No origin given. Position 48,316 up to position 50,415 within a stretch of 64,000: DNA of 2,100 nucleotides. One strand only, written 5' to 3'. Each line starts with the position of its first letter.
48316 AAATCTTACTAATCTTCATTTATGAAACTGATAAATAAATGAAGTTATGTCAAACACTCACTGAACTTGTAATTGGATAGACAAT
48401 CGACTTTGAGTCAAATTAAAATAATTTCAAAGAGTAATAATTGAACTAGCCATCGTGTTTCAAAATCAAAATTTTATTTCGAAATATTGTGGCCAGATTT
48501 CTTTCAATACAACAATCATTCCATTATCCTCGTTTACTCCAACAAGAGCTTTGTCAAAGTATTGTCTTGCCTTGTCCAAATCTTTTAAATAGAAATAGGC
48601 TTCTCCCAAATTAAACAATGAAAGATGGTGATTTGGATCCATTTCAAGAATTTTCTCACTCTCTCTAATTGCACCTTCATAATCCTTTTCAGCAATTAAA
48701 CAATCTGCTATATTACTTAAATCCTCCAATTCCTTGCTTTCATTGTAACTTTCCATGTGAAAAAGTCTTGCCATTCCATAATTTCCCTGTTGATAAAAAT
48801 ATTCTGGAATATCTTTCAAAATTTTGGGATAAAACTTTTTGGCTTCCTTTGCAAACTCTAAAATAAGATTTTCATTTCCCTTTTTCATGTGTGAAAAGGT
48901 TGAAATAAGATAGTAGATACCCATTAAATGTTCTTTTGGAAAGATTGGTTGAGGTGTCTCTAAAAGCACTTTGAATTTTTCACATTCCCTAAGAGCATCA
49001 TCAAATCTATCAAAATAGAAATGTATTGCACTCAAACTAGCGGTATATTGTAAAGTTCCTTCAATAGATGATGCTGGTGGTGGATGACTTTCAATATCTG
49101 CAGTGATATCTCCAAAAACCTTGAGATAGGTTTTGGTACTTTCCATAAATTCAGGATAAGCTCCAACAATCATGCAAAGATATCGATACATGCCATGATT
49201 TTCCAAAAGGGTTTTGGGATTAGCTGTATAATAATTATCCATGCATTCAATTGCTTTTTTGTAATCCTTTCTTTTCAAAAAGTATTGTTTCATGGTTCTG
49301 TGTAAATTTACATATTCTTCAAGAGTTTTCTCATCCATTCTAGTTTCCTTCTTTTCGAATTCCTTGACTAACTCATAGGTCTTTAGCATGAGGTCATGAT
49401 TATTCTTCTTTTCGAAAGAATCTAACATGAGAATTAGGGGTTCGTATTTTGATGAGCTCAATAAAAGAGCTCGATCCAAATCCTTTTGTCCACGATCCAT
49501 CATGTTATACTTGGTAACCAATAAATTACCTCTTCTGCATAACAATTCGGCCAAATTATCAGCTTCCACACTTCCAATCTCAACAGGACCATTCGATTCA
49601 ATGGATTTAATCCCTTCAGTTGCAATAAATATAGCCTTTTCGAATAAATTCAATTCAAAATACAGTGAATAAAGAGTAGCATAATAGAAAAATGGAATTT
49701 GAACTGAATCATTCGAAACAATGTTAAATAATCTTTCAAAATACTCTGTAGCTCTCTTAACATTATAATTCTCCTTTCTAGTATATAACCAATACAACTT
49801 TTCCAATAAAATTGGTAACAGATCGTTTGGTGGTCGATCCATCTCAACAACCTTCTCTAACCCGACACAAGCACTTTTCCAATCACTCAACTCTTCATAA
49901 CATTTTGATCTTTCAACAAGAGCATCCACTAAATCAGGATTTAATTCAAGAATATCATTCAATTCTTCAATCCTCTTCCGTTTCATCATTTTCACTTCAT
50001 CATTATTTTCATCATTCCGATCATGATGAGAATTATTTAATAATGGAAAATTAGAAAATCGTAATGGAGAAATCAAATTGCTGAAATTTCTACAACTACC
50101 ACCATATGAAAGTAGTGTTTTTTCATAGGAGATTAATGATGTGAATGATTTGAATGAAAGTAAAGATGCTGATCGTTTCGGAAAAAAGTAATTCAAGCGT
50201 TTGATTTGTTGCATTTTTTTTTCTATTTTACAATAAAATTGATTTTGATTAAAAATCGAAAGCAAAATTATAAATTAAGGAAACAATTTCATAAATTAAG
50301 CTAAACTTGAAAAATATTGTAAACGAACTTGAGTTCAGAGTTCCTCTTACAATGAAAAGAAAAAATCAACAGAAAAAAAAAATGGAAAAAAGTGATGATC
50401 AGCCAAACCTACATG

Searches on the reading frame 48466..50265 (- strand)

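Call 44: search_protein_families(library=pfam, proteins=[window:48466-50265:-], max_evalue=0.001)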
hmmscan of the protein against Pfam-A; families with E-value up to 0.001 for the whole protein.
window:48466-50265:- (599 aa): 12 families
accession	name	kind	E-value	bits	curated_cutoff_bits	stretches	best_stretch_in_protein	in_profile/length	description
PF07719.23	TPR_2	-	9.9e-13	47.6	27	1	549-574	3-28/34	Tetratricopeptide repeat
PF14559.12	TPR_19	-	3.1e-10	40.7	25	1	523-573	1-51/68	Tetratricopeptide repeat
PF13424.12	TPR_12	-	4.8e-10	39.9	30.1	1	516-574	6-72/77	Tetratricopeptide repeat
PF13174.12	TPR_6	-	1.4e-09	38.4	26.3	0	549-572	2-25/33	Tetratricopeptide repeat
PF13428.12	TPR_14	-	2.4e-08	34.3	23.5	0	552-575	6-29/44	Tetratricopeptide repeat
PF13181.12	TPR_8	-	3.7e-08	33.3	25.7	1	549-574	3-28/34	Tetratricopeptide repeat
PF13431.12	TPR_17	-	5.2e-08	33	24.4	1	537-568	3-34/34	Tetratricopeptide repeat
PF13371.12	TPR_9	-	4.3e-07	30.3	35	0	522-574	4-56/73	Tetratricopeptide repeat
PF13432.12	TPR_16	-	5.5e-07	30.4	32.7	1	527-574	11-58/65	Tetratricopeptide repeat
PF00515.34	TPR_1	-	1.1e-06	28.6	27.8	1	549-574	3-28/34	Tetratricopeptide repeat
PF25062.1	ARM_TT21_N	-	3.6e-05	24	40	0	532-588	81-141/222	Tetratricopeptide repeat protein 21 N-terminal ARM repeat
PF12895.13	ANAPC3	-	0.00025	21.7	27.2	0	507-572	16-81/82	Anaphase-promoting complex, cyclosome, subunit 3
